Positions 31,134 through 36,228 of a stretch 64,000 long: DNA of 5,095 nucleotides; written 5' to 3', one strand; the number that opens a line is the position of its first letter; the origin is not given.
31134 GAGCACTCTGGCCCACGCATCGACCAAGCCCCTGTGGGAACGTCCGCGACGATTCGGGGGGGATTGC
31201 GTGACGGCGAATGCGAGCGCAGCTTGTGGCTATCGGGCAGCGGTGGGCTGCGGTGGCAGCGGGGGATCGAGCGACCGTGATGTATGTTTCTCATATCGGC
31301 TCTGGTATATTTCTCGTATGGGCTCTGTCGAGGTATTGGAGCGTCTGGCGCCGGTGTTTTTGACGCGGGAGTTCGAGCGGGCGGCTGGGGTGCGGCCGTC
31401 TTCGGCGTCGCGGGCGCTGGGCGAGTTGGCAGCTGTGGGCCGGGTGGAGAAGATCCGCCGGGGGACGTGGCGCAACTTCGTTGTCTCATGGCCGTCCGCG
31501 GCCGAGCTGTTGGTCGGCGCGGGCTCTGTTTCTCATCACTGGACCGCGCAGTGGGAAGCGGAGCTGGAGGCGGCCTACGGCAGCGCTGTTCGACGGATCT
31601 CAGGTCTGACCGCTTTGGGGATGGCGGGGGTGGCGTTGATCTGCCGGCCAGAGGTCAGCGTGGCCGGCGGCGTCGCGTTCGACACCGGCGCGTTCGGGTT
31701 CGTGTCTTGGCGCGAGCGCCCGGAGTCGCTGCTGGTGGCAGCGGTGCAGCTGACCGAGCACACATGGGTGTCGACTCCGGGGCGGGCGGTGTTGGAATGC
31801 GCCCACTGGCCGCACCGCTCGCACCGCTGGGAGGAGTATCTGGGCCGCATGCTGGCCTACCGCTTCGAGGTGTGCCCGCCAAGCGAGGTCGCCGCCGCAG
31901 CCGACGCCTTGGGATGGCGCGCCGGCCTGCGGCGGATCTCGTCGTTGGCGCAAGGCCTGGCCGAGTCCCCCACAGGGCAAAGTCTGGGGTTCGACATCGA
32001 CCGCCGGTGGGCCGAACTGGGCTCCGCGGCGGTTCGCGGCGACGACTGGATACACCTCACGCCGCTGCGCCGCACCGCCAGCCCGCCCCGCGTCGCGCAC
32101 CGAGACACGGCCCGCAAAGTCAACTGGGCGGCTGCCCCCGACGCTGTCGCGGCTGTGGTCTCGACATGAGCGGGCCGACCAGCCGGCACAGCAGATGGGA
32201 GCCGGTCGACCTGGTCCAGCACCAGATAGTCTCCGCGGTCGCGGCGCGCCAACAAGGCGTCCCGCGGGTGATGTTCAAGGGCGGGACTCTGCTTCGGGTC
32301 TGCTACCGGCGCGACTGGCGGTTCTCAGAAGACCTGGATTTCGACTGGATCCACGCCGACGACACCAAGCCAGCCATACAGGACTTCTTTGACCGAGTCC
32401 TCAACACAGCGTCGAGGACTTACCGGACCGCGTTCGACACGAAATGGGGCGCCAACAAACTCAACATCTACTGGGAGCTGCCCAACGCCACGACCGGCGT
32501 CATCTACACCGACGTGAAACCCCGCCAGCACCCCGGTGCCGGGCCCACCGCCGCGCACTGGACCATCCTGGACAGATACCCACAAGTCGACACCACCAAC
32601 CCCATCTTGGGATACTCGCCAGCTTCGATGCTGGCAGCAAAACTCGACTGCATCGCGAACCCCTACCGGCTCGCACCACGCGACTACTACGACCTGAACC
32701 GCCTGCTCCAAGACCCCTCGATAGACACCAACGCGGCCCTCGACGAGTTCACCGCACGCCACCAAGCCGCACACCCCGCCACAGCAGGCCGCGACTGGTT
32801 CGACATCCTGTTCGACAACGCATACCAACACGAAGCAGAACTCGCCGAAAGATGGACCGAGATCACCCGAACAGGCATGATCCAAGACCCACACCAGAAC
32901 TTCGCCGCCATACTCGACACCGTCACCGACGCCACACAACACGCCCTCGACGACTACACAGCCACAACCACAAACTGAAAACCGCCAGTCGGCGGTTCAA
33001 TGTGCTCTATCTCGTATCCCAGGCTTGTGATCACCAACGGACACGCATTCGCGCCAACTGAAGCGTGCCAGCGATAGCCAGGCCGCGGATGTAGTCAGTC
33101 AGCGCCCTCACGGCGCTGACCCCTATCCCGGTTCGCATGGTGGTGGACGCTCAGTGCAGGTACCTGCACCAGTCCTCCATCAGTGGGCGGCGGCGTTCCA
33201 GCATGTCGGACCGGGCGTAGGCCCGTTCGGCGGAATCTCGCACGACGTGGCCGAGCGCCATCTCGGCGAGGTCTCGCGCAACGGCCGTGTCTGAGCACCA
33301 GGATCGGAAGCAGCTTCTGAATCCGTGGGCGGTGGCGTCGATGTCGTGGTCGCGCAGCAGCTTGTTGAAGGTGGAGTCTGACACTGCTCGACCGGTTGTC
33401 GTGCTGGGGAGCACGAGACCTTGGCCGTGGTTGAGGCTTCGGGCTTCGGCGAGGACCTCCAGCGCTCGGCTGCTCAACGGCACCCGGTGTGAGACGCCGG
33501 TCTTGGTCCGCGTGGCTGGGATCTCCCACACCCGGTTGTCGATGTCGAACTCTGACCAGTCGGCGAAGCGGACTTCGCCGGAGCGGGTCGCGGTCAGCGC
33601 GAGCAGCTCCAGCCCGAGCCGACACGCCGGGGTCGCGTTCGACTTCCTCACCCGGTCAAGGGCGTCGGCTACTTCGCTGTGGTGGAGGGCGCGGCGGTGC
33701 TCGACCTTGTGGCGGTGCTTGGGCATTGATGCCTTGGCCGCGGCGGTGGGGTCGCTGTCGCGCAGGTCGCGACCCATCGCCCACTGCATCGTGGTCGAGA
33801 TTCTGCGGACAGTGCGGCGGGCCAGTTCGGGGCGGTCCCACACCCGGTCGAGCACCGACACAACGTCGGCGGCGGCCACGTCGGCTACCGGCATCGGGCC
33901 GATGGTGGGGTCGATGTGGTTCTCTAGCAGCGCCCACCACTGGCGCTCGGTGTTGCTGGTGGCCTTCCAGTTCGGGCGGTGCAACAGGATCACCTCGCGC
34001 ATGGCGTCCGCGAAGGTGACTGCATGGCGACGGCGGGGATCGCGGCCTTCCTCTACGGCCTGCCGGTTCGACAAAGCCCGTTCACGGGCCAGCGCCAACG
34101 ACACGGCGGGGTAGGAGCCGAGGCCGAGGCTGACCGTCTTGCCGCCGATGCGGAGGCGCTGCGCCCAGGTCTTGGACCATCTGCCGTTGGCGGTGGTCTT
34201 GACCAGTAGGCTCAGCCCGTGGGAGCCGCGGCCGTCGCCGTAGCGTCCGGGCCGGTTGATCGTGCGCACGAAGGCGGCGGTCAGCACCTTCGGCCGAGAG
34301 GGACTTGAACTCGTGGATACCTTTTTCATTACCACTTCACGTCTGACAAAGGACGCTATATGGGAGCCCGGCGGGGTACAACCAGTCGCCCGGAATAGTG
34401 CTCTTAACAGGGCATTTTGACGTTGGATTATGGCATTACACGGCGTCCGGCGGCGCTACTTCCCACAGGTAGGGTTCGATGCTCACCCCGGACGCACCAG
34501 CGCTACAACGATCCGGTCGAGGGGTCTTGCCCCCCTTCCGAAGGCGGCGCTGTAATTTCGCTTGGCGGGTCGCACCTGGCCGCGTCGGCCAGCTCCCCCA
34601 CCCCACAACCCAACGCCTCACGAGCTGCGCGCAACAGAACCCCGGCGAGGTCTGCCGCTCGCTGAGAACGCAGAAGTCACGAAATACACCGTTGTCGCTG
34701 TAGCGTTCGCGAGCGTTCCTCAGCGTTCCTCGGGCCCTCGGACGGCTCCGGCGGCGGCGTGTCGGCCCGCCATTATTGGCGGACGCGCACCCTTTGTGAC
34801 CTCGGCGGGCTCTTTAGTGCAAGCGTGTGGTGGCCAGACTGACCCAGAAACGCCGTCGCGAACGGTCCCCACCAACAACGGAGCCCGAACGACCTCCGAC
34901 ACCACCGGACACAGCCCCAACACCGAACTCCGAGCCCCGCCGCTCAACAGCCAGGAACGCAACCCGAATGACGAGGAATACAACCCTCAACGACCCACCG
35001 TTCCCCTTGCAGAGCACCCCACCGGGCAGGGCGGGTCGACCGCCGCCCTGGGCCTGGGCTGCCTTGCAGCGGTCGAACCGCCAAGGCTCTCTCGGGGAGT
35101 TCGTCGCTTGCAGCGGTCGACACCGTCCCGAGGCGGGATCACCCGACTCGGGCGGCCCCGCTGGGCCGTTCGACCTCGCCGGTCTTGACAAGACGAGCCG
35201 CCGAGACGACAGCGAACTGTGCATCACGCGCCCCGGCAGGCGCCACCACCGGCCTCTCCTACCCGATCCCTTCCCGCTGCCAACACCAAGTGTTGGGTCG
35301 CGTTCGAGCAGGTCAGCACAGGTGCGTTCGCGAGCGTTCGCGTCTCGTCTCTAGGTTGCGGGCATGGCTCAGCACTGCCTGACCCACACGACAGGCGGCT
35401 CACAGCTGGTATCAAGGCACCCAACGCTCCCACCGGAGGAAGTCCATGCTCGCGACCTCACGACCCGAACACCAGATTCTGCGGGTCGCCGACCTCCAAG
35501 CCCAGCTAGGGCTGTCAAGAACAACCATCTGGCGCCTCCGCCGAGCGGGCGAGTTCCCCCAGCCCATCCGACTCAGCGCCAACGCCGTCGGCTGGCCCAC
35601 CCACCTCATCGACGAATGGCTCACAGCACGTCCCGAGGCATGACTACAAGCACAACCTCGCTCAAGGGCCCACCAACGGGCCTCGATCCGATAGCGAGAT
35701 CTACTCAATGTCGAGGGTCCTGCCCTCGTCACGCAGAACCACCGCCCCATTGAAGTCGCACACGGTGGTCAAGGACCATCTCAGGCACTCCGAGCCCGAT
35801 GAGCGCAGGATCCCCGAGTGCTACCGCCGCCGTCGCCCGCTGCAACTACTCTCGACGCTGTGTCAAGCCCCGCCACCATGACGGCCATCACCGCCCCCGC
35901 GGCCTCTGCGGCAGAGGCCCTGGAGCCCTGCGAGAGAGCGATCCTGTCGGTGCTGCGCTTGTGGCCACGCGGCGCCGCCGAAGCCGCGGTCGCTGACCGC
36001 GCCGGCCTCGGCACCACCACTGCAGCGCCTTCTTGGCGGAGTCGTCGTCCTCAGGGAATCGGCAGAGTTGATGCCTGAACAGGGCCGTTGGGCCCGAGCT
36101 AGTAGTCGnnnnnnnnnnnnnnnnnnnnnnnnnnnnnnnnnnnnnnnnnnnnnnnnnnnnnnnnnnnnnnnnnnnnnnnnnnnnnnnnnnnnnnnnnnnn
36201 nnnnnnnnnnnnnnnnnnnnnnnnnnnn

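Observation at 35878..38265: Uncharacterised wHTH plus 718-aa protein cassette in the cargo slot of an integrase module (candidate novel defence/effector gene)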

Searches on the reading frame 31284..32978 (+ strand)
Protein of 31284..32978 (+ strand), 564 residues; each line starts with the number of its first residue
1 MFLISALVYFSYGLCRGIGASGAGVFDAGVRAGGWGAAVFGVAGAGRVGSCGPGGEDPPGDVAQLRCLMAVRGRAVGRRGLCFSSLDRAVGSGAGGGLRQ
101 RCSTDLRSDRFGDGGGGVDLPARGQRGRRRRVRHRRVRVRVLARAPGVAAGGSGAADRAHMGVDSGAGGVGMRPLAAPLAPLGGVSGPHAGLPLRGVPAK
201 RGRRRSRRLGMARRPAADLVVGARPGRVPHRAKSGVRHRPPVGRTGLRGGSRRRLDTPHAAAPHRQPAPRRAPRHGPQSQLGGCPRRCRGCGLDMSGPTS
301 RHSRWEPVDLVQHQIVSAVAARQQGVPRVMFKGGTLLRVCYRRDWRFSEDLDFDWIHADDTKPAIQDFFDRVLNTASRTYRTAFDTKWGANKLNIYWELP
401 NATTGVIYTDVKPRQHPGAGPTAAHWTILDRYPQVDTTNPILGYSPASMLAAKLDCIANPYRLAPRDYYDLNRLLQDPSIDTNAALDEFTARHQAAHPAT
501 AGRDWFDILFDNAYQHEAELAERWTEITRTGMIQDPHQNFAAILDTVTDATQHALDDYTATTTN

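Call 4: search_protein_families(library=pfam, proteins=[window:31284-32978:+], max_evalue=0.1)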
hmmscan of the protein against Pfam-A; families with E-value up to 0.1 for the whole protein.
window:31284-32978:+ (564 aa): 2 families
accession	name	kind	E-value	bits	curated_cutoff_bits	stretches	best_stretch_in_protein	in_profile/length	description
PF08843.17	AbiEii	-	5.5e-23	82.6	22.5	1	321-545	7-237/238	Nucleotidyl transferase AbiEii toxin, Type IV TA system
PF20777.4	KH_SLS1_2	-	0.061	14.2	27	0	359-397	5-47/63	SLS1 protein second KH domain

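Call 5: search_protein_families(library=padloc, proteins=[window:31284-32978:+], max_evalue=0.1)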
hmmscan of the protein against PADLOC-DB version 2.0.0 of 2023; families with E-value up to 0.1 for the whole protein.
window:31284-32978:+ (564 aa): 28 families (the best 25 are shown)
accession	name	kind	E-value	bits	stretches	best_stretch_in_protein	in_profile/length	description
PDLC02304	AbiEii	-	1.1e-21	75.9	1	310-500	25-213/260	AbiEii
PDLC02296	AbiEii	-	2.9e-09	34.5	1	310-385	28-100/282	AbiEii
PDLC02292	AbiEii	-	5.3e-09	34.3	1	325-376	44-91/283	AbiEii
PDLC02288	AbiEii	-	8e-09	32.8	2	438-552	165-272/294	AbiEii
PDLC02313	AbiEii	-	1.1e-08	33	1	310-357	26-71/254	AbiEii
PDLC02307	AbiEii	-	1.5e-08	32.7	1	326-370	22-63/219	AbiEii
PDLC02293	AbiEii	-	2.8e-08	31.6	1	315-375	28-86/270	AbiEii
PDLC02317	AbiEii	-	9e-08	29.5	1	315-362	30-77/396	AbiEii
PDLC02294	AbiEii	-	1.3e-07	29.7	1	310-496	26-207/260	AbiEii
PDLC02323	AbiEii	-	2.8e-07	28.4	1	326-395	37-105/248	AbiEii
PDLC02321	AbiEii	-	3.7e-07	28.1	1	309-360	25-74/296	AbiEii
PDLC02303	AbiEii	-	6.6e-07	27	1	318-485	32-192/249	AbiEii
PDLC02328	AbiEii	-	1.4e-06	26.3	1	324-356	11-41/203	AbiEii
PDLC02289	AbiEii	-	1.4e-06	26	1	324-355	48-79/309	AbiEii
PDLC02330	AbiEii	-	9.1e-06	23.5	1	328-378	26-71/219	AbiEii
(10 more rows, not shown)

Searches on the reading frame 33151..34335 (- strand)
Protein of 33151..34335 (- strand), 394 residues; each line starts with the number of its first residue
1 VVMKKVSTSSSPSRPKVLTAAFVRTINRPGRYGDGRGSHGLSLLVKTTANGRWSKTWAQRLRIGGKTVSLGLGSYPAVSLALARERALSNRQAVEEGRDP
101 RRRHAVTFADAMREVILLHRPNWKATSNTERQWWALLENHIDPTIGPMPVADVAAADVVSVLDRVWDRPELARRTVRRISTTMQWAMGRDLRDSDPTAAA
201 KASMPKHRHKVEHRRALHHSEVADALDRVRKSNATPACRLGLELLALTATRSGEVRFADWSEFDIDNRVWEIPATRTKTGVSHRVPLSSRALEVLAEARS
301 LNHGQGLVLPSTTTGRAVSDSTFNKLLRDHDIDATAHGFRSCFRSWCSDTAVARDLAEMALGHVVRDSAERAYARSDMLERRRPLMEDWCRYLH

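Call 4: search_protein_families(library=pfam, proteins=[window:33151-34335:-], max_evalue=0.1)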
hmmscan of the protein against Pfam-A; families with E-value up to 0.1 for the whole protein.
window:33151-34335:- (394 aa): 3 families
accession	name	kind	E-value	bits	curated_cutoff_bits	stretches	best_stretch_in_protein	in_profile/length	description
PF22022.2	Phage_int_M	-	1.5e-18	67.2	27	1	108-201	1-94/96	Phage integrase central domain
PF00589.27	Phage_integrase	-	6.4e-14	52.5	27.1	1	217-378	3-170/172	Phage integrase family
PF13356.12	Arm-DNA-bind_3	-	5.5e-13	49.3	27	1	18-102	1-78/83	Arm DNA-binding domain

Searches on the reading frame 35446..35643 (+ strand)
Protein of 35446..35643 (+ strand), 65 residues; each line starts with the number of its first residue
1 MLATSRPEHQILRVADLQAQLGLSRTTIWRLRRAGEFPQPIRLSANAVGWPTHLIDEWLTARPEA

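Call 4: search_protein_families(library=pfam, proteins=[window:35446-35643:+], max_evalue=0.1)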
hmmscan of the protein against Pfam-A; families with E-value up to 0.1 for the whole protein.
window:35446-35643:+ (65 aa): 7 families
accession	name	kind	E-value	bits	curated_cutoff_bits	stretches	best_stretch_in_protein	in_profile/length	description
PF05930.18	Phage_AlpA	-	9.3e-13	48.3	21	1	9-59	1-51/51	Prophage CP4-57 regulatory protein (AlpA)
PF12728.13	HTH_17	-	3.9e-06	27.5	27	1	12-39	2-29/51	Helix-turn-helix domain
PF13338.12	AbiEi_4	-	0.00025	21.5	25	1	9-37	11-38/49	Transcriptional regulator, AbiEi antitoxin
PF13384.12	HTH_23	-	0.016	15.4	24.6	1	12-34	18-40/50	Homeodomain-like domain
PF08279.18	HTH_11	-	0.035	14.4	25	1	14-30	18-34/55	HTH domain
PF09339.16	HTH_IclR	-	0.042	14.1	22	1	3-31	13-38/52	IclR helix-turn-helix domain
PF13443.12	HTH_26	-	0.062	14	22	1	8-33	8-32/63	Cro/C1-type HTH DNA-binding domain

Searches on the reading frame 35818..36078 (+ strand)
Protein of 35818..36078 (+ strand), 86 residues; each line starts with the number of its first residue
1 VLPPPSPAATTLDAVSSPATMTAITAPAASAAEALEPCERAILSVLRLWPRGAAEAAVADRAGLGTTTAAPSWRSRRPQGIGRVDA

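Call 4: search_protein_families(library=pfam, proteins=[window:35818-36078:+], max_evalue=0.1)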
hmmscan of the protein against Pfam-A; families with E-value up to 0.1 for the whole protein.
window:35818-36078:+ (86 aa): 0 families

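Call 5: search_protein_families(library=padloc, proteins=[window:35818-36078:+], max_evalue=0.1)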
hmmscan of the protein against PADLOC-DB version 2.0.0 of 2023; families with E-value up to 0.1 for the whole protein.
window:35818-36078:+ (86 aa): 0 families

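Call 6: search_protein_families(library=ncbifam, proteins=[window:35818-36078:+], max_evalue=0.1)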
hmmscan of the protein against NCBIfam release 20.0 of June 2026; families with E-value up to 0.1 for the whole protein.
window:35818-36078:+ (86 aa): 0 families

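Call 51: find_homologous_proteins(query=window:35818-36078:+, max_evalue=0.01)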
Query window:35818-36078:+ (86 aa): 10 proteins with E <= 0.01 among 115 candidates.
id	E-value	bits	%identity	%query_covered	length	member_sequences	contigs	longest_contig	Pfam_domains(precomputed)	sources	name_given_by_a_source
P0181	2.9e-44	166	100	100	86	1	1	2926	-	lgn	-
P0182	1.1e-22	97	73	91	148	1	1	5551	-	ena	-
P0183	1.4e-22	97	82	83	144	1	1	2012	-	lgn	-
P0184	1.8e-18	84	82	70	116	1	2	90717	-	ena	-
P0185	3.3e-17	80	92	58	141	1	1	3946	-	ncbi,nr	ncbi:MAG: hypothetical protein F4086_03505, partial [Gemmatimonadetes bacterium]|nr:hypothetical pro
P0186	4.4e-17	80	75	71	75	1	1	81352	-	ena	-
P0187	6.6e-17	79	93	31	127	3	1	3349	-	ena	-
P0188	8.7e-10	56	80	52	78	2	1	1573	-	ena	-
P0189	3.8e-9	54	77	51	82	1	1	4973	-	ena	-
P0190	6.6e-5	41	93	34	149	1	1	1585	PF00239.27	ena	-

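Call 53: find_encoding_contigs(protein=P0184, flank=7000, max_places=2)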
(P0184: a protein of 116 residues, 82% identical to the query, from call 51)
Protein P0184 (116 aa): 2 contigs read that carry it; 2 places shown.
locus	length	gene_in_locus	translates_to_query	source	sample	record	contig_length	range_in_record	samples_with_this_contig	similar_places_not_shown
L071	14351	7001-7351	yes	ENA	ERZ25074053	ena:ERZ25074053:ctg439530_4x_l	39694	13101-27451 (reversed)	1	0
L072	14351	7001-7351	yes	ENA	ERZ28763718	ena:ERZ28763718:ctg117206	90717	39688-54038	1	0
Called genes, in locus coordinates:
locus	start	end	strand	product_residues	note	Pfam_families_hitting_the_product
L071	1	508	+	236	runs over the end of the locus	-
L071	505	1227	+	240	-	PF08843:AbiEii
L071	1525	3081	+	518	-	-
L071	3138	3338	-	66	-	PF09954:DUF2188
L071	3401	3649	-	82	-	-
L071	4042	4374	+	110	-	PF01527:HTH_Tnp_1, PF13542:HTH_Tnp_ISL3 (weak)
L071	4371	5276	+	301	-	PF13276:HTH_21, PF00665:rve, PF13683:rve_3, PF13333:rve_2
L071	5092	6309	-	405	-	PF01909:NTP_transf_2, PF18765:Polbeta (weak)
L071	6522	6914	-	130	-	PF01042:Ribonuc_L-PSP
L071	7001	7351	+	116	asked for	-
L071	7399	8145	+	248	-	-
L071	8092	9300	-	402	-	-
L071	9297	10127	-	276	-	PF00069:Pkinase, PF07714:PK_Tyr_Ser-Thr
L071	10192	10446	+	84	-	PF01527:HTH_Tnp_1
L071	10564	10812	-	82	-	PF09954:DUF2188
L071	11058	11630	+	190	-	PF02481:DNA_processg_A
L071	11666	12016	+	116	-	PF02481:DNA_processg_A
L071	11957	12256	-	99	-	-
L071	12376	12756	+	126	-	PF00156:Pribosyltran (weak)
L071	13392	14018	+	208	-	-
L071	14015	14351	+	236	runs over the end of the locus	PF08808:RES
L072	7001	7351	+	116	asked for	-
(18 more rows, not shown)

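Call 54: find_encoding_contigs(protein=P0186, flank=7000, max_places=2)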
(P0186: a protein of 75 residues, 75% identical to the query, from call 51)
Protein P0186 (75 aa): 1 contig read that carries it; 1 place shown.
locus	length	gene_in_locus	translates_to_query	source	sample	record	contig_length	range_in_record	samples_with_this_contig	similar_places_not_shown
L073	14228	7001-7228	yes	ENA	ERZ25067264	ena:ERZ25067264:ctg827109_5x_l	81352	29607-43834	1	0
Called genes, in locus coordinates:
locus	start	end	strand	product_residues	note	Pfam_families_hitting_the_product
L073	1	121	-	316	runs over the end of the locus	-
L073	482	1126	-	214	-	PF06056:Terminase_5 (faint), PF23125:Xre-MbcA-ParS_M (faint), PF13384:HTH_23 (weak), PF13518:HTH_28 (weak), PF13551:HTH_29 (weak)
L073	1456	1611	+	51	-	-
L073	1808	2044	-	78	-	-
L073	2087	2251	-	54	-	-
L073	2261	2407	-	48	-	-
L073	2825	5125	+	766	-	PF08751:TrwC, PF13604:AAA_30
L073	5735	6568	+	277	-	-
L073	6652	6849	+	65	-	PF05930:Phage_AlpA, PF12728:HTH_17 (weak)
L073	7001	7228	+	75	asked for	-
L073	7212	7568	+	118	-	-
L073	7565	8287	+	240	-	PF08843:AbiEii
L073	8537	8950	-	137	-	-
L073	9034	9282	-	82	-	PF09954:DUF2188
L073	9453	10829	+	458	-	PF07693:KAP_NTPase, PF13191:AAA_16, PF25199:nSTAND_NTPase5 (faint), PF13401:AAA_22 (weak)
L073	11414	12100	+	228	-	-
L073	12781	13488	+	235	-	-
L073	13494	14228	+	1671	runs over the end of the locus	PF00041:fn3, PF25059:FN3_DSCAM-DSCAML_C (weak)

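Call 55: find_encoding_contigs(protein=P0182, flank=7000, max_places=2)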
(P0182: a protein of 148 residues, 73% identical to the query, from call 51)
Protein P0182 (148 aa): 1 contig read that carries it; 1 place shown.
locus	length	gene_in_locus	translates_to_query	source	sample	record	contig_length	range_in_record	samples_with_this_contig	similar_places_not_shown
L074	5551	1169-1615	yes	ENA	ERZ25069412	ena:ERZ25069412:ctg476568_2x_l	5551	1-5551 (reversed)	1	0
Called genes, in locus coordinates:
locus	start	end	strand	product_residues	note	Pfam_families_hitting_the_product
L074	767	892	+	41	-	-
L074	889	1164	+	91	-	PF05930:Phage_AlpA, PF12728:HTH_17 (weak)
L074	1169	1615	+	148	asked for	-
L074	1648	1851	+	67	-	-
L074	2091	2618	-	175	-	-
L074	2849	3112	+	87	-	-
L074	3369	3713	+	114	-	-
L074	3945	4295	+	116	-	-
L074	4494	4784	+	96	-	-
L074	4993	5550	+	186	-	?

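Call 91: search_protein_families(library=pfam, proteins=[P0182, P0183, P0185, P0187, L073:7212-7568:+, L071:7399-8145:+, L073:7565-8287:+], max_evalue=0.5)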
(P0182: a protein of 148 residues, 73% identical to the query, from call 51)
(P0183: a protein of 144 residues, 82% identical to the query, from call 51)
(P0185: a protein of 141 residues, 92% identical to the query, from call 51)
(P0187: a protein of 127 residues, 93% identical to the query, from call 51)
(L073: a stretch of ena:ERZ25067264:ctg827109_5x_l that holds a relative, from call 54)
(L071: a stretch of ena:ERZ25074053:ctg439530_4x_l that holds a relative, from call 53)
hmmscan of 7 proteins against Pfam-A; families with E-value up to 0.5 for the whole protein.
P0182 (148 aa): 2 families
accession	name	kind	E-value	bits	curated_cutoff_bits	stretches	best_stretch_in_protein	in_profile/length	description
PF01978.25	TrmB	-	0.076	13.3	25.6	1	84-118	25-59/68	Sugar-specific transcriptional regulator TrmB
PF01047.28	MarR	-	0.21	11.9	24.6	1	84-111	20-47/59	MarR family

P0183 (144 aa): 4 families
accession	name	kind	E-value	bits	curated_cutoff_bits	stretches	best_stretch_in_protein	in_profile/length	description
PF01978.25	TrmB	-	0.041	14.2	25.6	1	65-99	25-59/68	Sugar-specific transcriptional regulator TrmB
PF05331.17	DUF742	-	0.074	13.3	27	1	31-105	26-100/114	Protein of unknown function (DUF742)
PF13463.12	HTH_27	-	0.11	13.2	22.2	1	47-102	3-58/68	Winged helix DNA-binding domain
PF12802.13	MarR_2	-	0.14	12.8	27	1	67-103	25-60/61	MarR family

P0185 (141 aa): 8 families
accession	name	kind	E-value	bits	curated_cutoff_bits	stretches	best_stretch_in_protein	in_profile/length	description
PF01978.25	TrmB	-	0.006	16.8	25.6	1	35-69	25-59/68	Sugar-specific transcriptional regulator TrmB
PF09339.16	HTH_IclR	-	0.031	14.5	22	1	22-63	8-49/52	IclR helix-turn-helix domain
PF25257.1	DUF7858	-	0.035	14.6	27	1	13-81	41-103/170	Family of unknown function (DUF7858)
PF24033.1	DUF7342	-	0.044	14.2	31.6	1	33-67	18-52/150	Family of unknown function (DUF7342)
PF17782.7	DprA_WH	-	0.062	13.8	22.9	1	7-56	2-49/61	DprA winged helix domain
PF11662.13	DUF3263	-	0.13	12.6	22.3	1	15-60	2-49/74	Protein of unknown function (DUF3263)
PF00392.27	GntR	-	0.17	12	27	1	35-64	27-56/64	Bacterial regulatory proteins, gntR family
PF13412.12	HTH_24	-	0.22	11.5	21.9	1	22-62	8-47/48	Winged helix-turn-helix DNA-binding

P0187 (127 aa): 5 families
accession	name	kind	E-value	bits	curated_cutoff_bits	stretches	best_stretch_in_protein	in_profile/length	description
PF11662.13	DUF3263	-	0.0098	16.2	22.3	1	15-60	2-49/74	Protein of unknown function (DUF3263)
PF01978.25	TrmB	-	0.016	15.5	25.6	1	35-69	25-59/68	Sugar-specific transcriptional regulator TrmB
PF17782.7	DprA_WH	-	0.029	14.8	22.9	1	7-56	2-49/61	DprA winged helix domain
PF12840.13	HTH_20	-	0.096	13.1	27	0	20-63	7-49/51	Helix-turn-helix domain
PF13463.12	HTH_27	-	0.11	13.2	22.2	1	17-73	3-59/68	Winged helix DNA-binding domain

L073:7212-7568:+ (118 aa): 0 families

L071:7399-8145:+ (248 aa): 1 family
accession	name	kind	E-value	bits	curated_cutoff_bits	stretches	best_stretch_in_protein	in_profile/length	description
PF08100.18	Dimerisation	-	0.094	13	25.6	1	77-123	30-76/93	O-methyltransferase dimerisation domain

L073:7565-8287:+ (240 aa): 1 family
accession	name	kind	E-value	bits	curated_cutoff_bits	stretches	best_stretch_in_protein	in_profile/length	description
PF08843.17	AbiEii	-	3.5e-12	47.2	22.5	1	25-178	9-192/238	Nucleotidyl transferase AbiEii toxin, Type IV TA system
